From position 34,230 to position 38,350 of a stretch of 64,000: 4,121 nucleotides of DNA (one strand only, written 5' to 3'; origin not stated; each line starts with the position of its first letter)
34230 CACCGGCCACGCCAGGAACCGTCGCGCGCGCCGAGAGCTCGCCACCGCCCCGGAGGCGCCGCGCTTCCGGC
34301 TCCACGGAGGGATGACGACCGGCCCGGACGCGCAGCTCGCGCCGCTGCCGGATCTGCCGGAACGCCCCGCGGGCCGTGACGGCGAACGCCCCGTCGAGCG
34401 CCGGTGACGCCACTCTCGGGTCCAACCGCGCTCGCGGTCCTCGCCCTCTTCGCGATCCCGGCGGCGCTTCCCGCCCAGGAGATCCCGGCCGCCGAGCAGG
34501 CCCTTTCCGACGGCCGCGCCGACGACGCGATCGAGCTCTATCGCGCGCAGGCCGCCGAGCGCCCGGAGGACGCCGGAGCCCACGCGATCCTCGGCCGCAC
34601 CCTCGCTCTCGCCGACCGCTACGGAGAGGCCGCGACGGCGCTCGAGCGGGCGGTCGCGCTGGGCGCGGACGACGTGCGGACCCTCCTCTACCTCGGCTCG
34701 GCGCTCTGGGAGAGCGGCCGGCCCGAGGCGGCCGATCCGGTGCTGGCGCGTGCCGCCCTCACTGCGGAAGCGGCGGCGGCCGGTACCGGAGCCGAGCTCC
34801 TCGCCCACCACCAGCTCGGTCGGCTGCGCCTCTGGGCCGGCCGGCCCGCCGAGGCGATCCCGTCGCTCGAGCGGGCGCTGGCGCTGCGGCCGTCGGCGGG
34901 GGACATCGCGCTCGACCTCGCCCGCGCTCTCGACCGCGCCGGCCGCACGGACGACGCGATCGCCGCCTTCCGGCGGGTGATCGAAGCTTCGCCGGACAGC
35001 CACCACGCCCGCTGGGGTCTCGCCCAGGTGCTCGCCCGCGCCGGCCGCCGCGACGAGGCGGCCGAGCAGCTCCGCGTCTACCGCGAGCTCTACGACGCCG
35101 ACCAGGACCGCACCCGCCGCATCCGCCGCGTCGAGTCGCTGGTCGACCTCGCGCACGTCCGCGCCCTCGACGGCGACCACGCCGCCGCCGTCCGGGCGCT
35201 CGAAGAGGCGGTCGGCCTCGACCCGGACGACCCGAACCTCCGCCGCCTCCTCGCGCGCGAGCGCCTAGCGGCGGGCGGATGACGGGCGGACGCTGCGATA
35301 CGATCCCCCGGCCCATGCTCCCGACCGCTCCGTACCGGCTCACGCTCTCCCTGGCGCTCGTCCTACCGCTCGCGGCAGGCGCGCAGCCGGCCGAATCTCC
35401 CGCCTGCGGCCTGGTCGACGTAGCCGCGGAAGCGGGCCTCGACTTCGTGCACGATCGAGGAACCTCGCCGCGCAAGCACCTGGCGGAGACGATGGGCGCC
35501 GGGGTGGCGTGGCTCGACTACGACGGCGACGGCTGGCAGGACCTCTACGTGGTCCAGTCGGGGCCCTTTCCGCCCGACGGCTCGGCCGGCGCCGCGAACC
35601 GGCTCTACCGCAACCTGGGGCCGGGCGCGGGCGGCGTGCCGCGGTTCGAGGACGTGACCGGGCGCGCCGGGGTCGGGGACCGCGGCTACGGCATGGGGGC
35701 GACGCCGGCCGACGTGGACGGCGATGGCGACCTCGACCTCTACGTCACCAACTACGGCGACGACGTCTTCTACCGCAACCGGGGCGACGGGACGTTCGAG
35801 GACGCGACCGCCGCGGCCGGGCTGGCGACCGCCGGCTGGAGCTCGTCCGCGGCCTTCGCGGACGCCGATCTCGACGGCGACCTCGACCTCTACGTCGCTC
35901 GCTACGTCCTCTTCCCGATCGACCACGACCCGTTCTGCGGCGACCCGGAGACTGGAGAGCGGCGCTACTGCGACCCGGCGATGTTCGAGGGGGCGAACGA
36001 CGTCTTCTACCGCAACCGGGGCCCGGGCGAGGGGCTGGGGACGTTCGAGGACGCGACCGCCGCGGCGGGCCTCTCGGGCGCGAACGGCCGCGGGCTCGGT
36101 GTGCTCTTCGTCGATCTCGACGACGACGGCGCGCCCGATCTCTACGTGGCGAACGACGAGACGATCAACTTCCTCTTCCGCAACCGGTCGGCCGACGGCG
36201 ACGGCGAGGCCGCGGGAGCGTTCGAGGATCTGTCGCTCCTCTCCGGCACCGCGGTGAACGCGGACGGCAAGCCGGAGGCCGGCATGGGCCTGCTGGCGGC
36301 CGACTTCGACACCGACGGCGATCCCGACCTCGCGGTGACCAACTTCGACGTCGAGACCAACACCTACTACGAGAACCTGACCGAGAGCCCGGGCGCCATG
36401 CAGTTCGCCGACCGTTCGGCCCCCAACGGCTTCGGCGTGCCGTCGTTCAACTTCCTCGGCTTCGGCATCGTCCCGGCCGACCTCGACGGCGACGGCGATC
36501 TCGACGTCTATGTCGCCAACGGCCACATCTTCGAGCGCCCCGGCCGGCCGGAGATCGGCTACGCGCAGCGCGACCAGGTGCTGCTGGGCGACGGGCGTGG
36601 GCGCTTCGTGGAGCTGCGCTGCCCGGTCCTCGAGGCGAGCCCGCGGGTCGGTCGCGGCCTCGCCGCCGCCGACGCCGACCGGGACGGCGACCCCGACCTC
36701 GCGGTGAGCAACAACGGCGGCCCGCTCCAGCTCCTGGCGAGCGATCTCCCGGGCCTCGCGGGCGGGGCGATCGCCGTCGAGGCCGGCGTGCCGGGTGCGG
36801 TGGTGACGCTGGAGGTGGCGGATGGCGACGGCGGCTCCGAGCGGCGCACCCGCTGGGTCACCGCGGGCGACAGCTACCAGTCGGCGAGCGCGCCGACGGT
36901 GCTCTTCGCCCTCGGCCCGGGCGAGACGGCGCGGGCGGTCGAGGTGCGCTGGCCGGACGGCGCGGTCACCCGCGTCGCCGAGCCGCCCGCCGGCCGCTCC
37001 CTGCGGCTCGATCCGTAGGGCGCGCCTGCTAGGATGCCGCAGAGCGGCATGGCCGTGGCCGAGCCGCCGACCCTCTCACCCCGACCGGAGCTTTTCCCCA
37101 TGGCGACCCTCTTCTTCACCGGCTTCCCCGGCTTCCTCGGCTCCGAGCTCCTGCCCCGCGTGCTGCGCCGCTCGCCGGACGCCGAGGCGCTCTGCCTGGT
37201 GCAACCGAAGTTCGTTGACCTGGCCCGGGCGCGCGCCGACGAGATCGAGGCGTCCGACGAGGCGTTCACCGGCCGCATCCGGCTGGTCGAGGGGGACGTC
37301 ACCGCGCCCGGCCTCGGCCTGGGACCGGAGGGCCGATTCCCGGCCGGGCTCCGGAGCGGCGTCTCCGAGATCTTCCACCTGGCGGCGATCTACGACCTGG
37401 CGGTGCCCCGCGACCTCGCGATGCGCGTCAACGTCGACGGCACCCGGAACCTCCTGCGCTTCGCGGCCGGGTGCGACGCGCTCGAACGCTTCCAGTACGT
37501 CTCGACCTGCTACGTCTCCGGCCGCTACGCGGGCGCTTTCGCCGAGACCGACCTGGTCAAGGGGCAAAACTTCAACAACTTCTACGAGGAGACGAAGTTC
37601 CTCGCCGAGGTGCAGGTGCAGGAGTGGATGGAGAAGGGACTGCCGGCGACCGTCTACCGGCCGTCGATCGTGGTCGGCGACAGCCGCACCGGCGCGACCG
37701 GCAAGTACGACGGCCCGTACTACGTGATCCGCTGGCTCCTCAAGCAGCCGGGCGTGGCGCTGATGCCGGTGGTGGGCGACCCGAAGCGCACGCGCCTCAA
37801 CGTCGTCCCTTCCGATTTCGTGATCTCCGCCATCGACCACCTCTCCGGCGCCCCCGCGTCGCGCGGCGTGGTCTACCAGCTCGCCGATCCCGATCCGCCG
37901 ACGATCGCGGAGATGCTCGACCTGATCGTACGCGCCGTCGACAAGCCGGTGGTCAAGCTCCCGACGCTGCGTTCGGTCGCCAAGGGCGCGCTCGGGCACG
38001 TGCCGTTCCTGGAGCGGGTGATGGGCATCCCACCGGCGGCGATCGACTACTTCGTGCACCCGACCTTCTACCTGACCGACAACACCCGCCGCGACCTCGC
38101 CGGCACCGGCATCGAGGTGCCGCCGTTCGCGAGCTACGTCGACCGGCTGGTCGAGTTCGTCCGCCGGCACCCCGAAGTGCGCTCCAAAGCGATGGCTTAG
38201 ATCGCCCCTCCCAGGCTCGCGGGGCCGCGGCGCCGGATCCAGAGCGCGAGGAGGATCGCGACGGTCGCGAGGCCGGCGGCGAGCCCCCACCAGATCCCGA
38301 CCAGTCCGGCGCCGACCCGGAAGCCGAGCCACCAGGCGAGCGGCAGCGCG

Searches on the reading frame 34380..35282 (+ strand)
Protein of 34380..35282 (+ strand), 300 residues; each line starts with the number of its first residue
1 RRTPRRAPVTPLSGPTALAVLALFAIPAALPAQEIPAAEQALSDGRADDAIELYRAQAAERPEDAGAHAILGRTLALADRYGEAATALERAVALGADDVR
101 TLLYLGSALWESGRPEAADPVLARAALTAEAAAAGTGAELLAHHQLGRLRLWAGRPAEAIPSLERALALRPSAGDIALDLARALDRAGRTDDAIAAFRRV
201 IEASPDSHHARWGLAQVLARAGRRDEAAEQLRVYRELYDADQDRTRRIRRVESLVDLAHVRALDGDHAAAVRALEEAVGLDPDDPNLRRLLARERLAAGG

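Call 31: search_protein_families(library=pfam, proteins=[window:34380-35282:+], max_evalue=0.00001)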
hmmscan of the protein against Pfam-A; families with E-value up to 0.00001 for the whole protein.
window:34380-35282:+ (300 aa): 17 families
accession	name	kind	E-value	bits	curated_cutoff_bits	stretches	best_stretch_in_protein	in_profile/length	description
PF14559.12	TPR_19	-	2e-27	95.8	25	2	153-197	4-48/68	Tetratricopeptide repeat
PF13432.12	TPR_16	-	1.3e-24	86.6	32.7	2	145-207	2-64/65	Tetratricopeptide repeat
PF13428.12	TPR_14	-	1.2e-22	78.5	23.5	1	176-216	3-43/44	Tetratricopeptide repeat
PF07719.23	TPR_2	-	5.5e-20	70.2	27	0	142-172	3-33/34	Tetratricopeptide repeat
PF13181.12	TPR_8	-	6.6e-18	63.7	25.7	0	179-206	6-33/34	Tetratricopeptide repeat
PF13414.12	TPR_11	-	1e-16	60.7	26.8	0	188-222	8-42/42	TPR repeat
PF23914.1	TPR_CcmH_CycH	-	1.6e-16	61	42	0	55-117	40-102/158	Cytochrome c-type biogenesis protein H TPR domain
PF13424.12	TPR_12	-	8.9e-16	58.3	30.1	1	100-171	4-76/77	Tetratricopeptide repeat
PF00515.34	TPR_1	-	6.3e-15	54.7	27.8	0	142-172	3-33/34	Tetratricopeptide repeat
PF13176.12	TPR_7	-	5.6e-13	48.3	27.9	0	142-175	1-34/36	Tetratricopeptide repeat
PF13174.12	TPR_6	-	4.9e-12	46.1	26.3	0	178-207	4-33/33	Tetratricopeptide repeat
PF24575.1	TPR_Slam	-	3e-11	44.1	35.2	0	186-230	59-103/104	Surface lipoprotein assembly modifier, N-terminal TPR repeats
PF12895.13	ANAPC3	-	3.2e-10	40.6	27.2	0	158-231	7-79/82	Anaphase-promoting complex, cyclosome, subunit 3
PF14561.12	TPR_20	-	1.3e-08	35.5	25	0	194-231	8-45/90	Tetratricopeptide repeat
PF13431.12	TPR_17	-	1.3e-08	34.9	24.4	0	163-195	2-34/34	Tetratricopeptide repeat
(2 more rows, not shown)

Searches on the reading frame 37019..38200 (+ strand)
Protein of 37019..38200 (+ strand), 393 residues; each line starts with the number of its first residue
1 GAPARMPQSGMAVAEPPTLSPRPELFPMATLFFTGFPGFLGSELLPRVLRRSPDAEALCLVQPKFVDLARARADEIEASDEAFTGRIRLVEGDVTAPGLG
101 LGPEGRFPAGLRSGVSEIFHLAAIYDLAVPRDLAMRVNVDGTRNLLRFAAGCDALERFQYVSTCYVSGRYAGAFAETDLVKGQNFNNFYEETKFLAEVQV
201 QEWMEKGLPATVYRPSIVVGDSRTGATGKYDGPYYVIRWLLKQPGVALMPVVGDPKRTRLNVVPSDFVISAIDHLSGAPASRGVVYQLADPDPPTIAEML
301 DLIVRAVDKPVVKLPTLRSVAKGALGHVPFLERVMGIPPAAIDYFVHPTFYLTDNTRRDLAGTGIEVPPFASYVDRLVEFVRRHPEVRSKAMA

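Call 31: search_protein_families(library=pfam, proteins=[window:37019-38200:+], max_evalue=0.00001)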
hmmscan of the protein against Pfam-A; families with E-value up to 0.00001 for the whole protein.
window:37019-38200:+ (393 aa): 3 families
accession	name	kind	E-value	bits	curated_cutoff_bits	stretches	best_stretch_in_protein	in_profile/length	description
PF07993.18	NAD_binding_4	-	2.1e-45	155.3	20.1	1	34-272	2-258/258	Male sterility protein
PF01370.27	Epimerase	-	6.3e-12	45.9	20.9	1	34-224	4-178/240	NAD dependent epimerase/dehydratase family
PF01073.25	3Beta_HSD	-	1.2e-07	31.5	22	1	34-202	3-159/280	3-beta hydroxysteroid dehydrogenase/isomerase family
